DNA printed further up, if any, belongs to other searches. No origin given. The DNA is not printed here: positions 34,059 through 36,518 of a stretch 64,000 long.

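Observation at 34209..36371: Chemoreceptor with a TRAP DctP solute-binding domain fused on the cytoplasmic side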

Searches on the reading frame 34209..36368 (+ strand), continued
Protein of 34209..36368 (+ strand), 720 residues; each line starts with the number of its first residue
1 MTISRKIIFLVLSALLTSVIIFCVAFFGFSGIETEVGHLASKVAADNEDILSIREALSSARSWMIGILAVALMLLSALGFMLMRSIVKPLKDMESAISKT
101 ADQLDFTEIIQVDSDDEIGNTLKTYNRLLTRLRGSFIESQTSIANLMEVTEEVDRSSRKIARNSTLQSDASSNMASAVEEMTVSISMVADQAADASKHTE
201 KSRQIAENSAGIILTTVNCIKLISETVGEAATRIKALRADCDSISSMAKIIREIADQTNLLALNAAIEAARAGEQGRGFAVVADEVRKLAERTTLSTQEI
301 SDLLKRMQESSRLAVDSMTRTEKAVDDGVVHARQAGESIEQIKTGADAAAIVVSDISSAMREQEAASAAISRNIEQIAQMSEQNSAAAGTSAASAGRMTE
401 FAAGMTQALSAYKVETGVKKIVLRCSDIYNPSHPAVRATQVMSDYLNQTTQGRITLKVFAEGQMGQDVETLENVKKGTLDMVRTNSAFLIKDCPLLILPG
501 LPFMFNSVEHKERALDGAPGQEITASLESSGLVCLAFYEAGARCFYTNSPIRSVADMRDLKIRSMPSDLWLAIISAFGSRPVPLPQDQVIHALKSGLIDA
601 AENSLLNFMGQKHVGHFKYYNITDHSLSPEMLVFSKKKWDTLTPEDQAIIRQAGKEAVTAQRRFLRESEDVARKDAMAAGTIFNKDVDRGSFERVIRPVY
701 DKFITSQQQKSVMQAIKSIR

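Call 27: find_encoding_contigs(protein=P0068, flank=10000, max_places=2)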
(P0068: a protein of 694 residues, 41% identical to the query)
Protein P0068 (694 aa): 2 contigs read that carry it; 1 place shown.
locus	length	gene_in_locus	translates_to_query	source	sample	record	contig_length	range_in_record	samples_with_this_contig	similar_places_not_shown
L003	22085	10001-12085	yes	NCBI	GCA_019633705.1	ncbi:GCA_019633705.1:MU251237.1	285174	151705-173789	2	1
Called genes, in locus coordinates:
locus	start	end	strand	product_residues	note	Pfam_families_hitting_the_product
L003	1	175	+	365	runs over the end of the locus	PF10005:Zn_ribbon_DZR_6, PF15887:Peptidase_Mx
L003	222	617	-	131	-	-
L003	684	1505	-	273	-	PF05552:MS_channel_1st_1 (weak), PF21088:MS_channel_1st, PF00924:MS_channel_2nd, PF21082:MS_channel_3rd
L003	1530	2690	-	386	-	PF13505:OMP_b-brl, PF05736:OprF, PF00691:OmpA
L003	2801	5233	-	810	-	PF05226:CHASE2, PF02518:HATPase_c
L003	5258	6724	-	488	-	PF04773:FecR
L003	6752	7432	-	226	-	PF00072:Response_reg, PF00486:Trans_reg_C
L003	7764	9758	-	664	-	PF18998:Flg_new_2 (weak), PF00544:Pectate_lyase_4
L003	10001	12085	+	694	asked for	PF00015:MCPsignal, PF03480:DctP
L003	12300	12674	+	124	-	PF13474:SnoaL_3 (weak), PF14534:DUF4440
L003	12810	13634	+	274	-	PF04378:RsmJ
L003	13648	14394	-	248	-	PF03929:PepSY_TM, PF16357:PepSY_TM_like_2 (faint)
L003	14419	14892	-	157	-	PF04205:FMN_bind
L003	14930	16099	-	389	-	PF13609:Porin_4 (weak)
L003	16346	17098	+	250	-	-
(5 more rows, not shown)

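Call 28: find_encoding_contigs(protein=P0073, flank=6000, max_places=2)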
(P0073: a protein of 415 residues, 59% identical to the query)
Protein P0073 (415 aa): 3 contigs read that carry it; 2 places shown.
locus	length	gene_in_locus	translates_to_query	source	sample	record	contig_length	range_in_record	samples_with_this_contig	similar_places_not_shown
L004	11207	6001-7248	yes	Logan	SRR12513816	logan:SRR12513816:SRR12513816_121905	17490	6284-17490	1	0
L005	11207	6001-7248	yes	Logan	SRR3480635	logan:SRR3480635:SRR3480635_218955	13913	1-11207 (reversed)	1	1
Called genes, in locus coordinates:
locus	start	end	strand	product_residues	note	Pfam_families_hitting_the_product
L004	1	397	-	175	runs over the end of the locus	PF00578:AhpC-TSA, PF08534:Redoxin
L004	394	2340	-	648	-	PF01578:Cytochrom_C_asm, PF16327:CcmF_C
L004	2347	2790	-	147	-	PF03100:CcmE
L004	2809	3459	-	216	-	PF13489:Methyltransf_23 (weak), PF08241:Methyltransf_11, PF08242:Methyltransf_12, PF13649:Methyltransf_25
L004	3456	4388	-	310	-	PF01578:Cytochrom_C_asm, PF27518:CcmC, PF04995:CcmD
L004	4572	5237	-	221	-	PF01061:ABC2_membrane, PF03379:CcmB, PF12698:ABC2_membrane_3 (weak)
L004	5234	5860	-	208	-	PF00005:ABC_tran, PF02463:SMC_N (faint), PF13304:AAA_21 (faint)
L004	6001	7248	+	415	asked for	PF00672:HAMP, PF00015:MCPsignal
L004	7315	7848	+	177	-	PF03480:DctP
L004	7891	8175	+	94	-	PF03480:DctP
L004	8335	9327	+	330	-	PF03480:DctP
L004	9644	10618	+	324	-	PF13379:NMT1_2, PF04069:OpuAC, PF09084:NMT1, PF12974:Phosphonate-bd, PF16868:NMT1_3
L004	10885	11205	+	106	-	PF00324:AA_permease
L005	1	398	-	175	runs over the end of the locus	PF00578:AhpC-TSA, PF08534:Redoxin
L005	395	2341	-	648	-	PF01578:Cytochrom_C_asm, PF16327:CcmF_C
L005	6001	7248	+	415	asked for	PF00672:HAMP, PF00015:MCPsignal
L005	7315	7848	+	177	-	PF03480:DctP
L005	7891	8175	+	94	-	PF03480:DctP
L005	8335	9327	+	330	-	PF03480:DctP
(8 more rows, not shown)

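Call 29: find_encoding_contigs(protein=P0049, flank=10000, max_places=1)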
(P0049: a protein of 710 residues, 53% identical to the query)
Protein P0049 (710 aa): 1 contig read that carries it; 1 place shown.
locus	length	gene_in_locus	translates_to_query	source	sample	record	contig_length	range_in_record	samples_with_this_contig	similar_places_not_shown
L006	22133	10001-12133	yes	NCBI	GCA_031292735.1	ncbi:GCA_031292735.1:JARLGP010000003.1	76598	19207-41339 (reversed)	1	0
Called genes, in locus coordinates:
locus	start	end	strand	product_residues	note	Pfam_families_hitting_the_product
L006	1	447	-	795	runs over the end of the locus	PF00753:Lactamase_B (weak)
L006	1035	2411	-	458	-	-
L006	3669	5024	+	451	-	PF07690:MFS_1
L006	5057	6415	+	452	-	PF13378:MR_MLE_C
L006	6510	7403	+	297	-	PF00701:DHDPS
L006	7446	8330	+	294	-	PF02826:2-Hacid_dh_C (faint), PF03446:NAD_binding_2, PF03807:F420_oxidored, PF14833:NAD_binding_11, PF21761:RedAm-like_C (weak)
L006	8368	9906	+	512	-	PF04295:GD_AH_second, PF20629:GD_AH_C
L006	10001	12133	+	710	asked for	PF00672:HAMP (weak), PF00015:MCPsignal, PF03480:DctP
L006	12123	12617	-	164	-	PF02082:Rrf2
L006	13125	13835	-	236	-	PF00392:GntR, PF02082:Rrf2 (weak), PF07729:FCD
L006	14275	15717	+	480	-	PF00044:Gp_dh_N, PF02800:Gp_dh_C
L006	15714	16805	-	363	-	PF13354:Beta-lactamase2, PF00144:Beta-lactamase (weak)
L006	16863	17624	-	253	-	PF01925:TauE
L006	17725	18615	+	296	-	PF00126:HTH_1, PF03466:LysR_substrate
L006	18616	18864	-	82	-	PF14070:YjfB_motility (weak)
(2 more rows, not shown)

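Call 37: predict_structure(alignment_id=A1)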
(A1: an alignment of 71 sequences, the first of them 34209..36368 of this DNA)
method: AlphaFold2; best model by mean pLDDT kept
length: 720 residues; sequences in the alignment: 71
mean_pLDDT: 86.0   pTM: 0.63
mean pLDDT of the five models: 86.0, 84.0, 82.0, 78.8, 76.9
residues with pLDDT >= 90: 273; 70-90: 414; 50-70: 32; < 50: 1
segments of 3 or more residues with pLDDT < 50: none
pLDDT, mean of each block of 10 residues (from residue 1): 83 87 80 64 54 72 83 87 86 89 88 85 91 91 90 87 82 81 84 85 82 78 77 76 76 77 75 64 76 78 78 79 79 80 84 86 86 88 89 87 86 81 91 94 96 93 85 91 89 91 92 94 92 93 94 95 90 94 89 91 93 94 92 94 94 95 95 95 95 94 93 93
secondary structure, 60 per line:
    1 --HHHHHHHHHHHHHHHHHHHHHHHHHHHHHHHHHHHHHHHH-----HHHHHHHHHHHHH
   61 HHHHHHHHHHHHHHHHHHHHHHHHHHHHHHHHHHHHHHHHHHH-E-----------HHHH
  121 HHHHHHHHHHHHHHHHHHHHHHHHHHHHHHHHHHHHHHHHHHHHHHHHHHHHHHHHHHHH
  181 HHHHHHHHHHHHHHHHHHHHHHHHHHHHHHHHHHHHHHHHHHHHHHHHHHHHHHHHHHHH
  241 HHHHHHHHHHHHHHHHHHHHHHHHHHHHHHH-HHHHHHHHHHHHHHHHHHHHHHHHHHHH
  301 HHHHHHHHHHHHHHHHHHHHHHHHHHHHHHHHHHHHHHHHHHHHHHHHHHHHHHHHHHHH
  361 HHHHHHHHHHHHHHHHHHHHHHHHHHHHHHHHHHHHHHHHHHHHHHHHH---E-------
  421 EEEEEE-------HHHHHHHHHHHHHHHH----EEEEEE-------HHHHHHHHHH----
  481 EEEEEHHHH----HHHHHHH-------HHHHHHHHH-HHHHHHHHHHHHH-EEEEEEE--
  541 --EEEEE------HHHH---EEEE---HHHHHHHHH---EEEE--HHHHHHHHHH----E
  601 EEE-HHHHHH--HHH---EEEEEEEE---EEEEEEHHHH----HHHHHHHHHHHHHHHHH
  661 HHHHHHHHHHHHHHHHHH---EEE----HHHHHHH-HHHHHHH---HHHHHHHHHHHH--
elements in order (helices of 4 or more, strands of 3 or more residues): H3-42 H48-103 H117-271 H273-409 E421-426 H434-449 E454-459 H467-476 E481-485 H486-489 H494-500 H508-516 H518-530 E532-538 E543-547 H554-557 E561-564 H568-576 E580-583 H586-595 E600-603 H605-610 E619-626 E630-635 H636-639 H644-678 E682-684 H689-695 H697-703 H707-718

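Call 55: fold_search(model_id=the predicted structure, library=pdb)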
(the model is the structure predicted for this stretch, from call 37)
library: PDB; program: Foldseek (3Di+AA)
matches with E <= 10: 1080; with E <= 0.001: 258
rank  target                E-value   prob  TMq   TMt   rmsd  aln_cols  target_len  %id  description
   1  4mhf                  4.1e-33  1.00  0.40  0.95   1.6       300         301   41  Crystal structure of a TRAP periplasmic solute binding protein from Polaromonas sp. JS666 (Bpro_3107), target EFI-510173 (released 2013-09-18)
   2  4ovr_A                5.0e-33  1.00  0.40  0.93   1.9       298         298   39  CRYSTAL STRUCTURE OF A TRAP PERIPLASMIC SOLUTE BINDING PROTEIN FROM XANTHOBACTER AUTOTROPHICUS PY2, TARGET EFI-510329, (released 2014-01-22)
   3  4ovr_B                7.0e-33  1.00  0.40  0.94   1.9       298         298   39  CRYSTAL STRUCTURE OF A TRAP PERIPLASMIC SOLUTE BINDING PROTEIN FROM XANTHOBACTER AUTOTROPHICUS PY2, TARGET EFI-510329, (released 2014-01-22)
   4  4mij                  7.8e-33  1.00  0.41  0.95   1.5       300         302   41  Crystal structure of a Trap periplasmic solute binding protein from Polaromonas sp. JS666 (Bpro_3107), target EFI-510173 (released 2013-09-18)
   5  4n8y_A                1.3e-32  1.00  0.40  0.94   1.7       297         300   41  Crystal structure of a trap periplasmic solute binding protein from bradyrhizobium sp. btai1 b (bbta_0128), target EFI (released 2013-11-20)
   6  4ln5                  1.6e-32  1.00  0.40  0.94   1.8       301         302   36  Crystal structure of a trap periplasmic solute binding protein from burkholderia ambifaria (Bamb_6123), TARGET EFI-51005 (released 2013-08-14)
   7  4n15                  8.7e-32  1.00  0.40  0.93   1.8       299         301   36  Crystal structure of a TRAP periplasmic solute binding protein from Burkholderia ambifaria (BAM_6123), Target EFI-510059 (released 2013-10-16)
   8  4x8r_A                2.9e-30  1.00  0.40  0.94   1.7       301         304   32  CRYSTAL STRUCTURE OF A TRAP PERIPLASMIC SOLUTE BINDING PROTEIN FROM Rhodobacter sphaeroides (Rsph17029_2138, TARGET EF (released 2014-12-24)
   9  4pf8_B                8.0e-30  1.00  0.39  0.92   2.1       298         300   30  CRYSTAL STRUCTURE OF A TRAP PERIPLASMIC SOLUTE BINDING PROTEIN FROM SULFITOBACTER sp. NAS-14.1 (TARGET EFI-510299) WIT (released 2014-05-14)
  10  4pf8_A                1.2e-28  1.00  0.39  0.91   2.1       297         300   31  CRYSTAL STRUCTURE OF A TRAP PERIPLASMIC SOLUTE BINDING PROTEIN FROM SULFITOBACTER sp. NAS-14.1 (TARGET EFI-510299) WIT (released 2014-05-14)
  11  4xfe                  3.6e-28  1.00  0.40  0.91   1.9       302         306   30  Crystal structure of a TRAP periplasmic solute binding protein from Pseudomonas putida F1 (Pput_1203), Target EFI-500184 (released 2015-01-28)
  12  4ovq                  1.1e-27  1.00  0.40  0.93   1.9       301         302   28  CRYSTAL STRUCTURE OF A TRAP PERIPLASMIC SOLUTE BINDING PROTEIN FROM ROSEOBACTER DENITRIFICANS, TARGET EFI-510230, WITH B (released 2014-01-22)
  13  4p1l_A                2.4e-27  1.00  0.40  0.93   1.8       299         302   28  Crystal structure of a trap periplasmic solute binding protein from chromohalobacter salexigens dsm 3043 (csal_2479),  (released 2014-03-19)
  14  4p1l_B                3.7e-27  1.00  0.40  0.93   1.9       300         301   28  Crystal structure of a trap periplasmic solute binding protein from chromohalobacter salexigens dsm 3043 (csal_2479),  (released 2014-03-19)
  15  4p3l                  5.7e-27  1.00  0.40  0.92   2.0       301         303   28  CRYSTAL STRUCTURE OF A TRAP PERIPLASMIC SOLUTE BINDING PROTEIN FROM CHROMOHALOBACTER SALEXIGENS DSM 3043 (Csal_2479), TA (released 2014-04-02)
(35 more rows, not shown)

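Call 79: search_solved_structures(query=L001:12302-13285:+, max_evalue=1e-10)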
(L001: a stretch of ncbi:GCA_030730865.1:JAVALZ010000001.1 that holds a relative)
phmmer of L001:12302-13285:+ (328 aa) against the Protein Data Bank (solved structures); distinct sequences matched with E-value up to 1e-10: 68 (the best 60 are shown).
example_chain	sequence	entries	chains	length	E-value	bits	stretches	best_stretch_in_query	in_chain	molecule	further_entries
7a5q_A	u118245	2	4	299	8.7e-30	107.3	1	110-311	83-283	DctP family TRAP transporter solute-binding subunit | Sialic acid-binding periplasmic protein SiaP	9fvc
9fvb_A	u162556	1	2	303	9.1e-30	107.2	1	110-311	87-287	Sialic acid-binding periplasmic protein SiaP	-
9fve_A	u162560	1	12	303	9.3e-30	107.2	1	110-311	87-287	Sialic acid-binding periplasmic protein SiaP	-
4mag_A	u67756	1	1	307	9.5e-30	107.2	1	110-311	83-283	Sialic Acid Binding Protein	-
7t3e_A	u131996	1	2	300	3.1e-29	105.5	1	110-308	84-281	TRAP-type C4-dicarboxylate transport system, periplasmic component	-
7a5c_A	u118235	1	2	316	5.7e-29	104.6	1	110-311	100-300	Sialic acid-binding periplasmic protein SiaP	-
5ltc_B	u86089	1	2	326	6.3e-29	104.5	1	110-311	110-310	C4-dicarboxylate-binding periplasmic protein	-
4mnp_A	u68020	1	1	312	2.2e-28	102.7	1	100-311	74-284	N-acetylneuraminate-binding protein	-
4pc9_A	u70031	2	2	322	1.9e-27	99.6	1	45-309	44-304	C4-dicarboxylate transport system, substrate-binding protein, putative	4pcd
2xxk_A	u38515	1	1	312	7.2e-27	97.7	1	98-308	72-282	SIALIC ACID-BINDING PERIPLASMIC PROTEIN SIAP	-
2cex_A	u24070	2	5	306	9.2e-27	97.4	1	99-308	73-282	PROTEIN HI0146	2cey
2wyk_A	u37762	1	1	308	9.4e-27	97.3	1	99-308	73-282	SIALIC ACID-BINDING PERIPLASMIC PROTEIN SIAP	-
2v4c_A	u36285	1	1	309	9.5e-27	97.3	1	99-308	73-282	SIALIC ACID-BINDING PERIPLASMIC PROTEIN SIAP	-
3b50_A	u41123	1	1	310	9.7e-27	97.3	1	99-308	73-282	Sialic acid-binding periplasmic protein siaP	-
2wx9_A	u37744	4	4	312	9.8e-27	97.3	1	98-308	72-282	SIALIC ACID-BINDING PERIPLASMIC PROTEIN SIAP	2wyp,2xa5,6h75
4n8y_A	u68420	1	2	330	4e-21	78.8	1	89-298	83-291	Putative TRAP-type C4-dicarboxylate transport system, binding periplasmic protein (DctP su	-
4mhf_A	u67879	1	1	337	2.7e-20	76.1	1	11-315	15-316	TRAP dicarboxylate transporter, DctP subunit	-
4mij_A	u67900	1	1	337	2.7e-20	76.1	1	11-315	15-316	TRAP dicarboxylate transporter, DctP subunit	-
4n15_A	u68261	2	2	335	8.9e-17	64.6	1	91-327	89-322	TRAP dicarboxylate transporter, DctP subunit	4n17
4ln5_A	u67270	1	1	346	9.9e-17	64.4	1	91-327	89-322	TRAP dicarboxylate transporter, DctP subunit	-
4ovr_A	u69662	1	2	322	3.1e-13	52.9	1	101-313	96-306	TRAP dicarboxylate transporter, DctP subunit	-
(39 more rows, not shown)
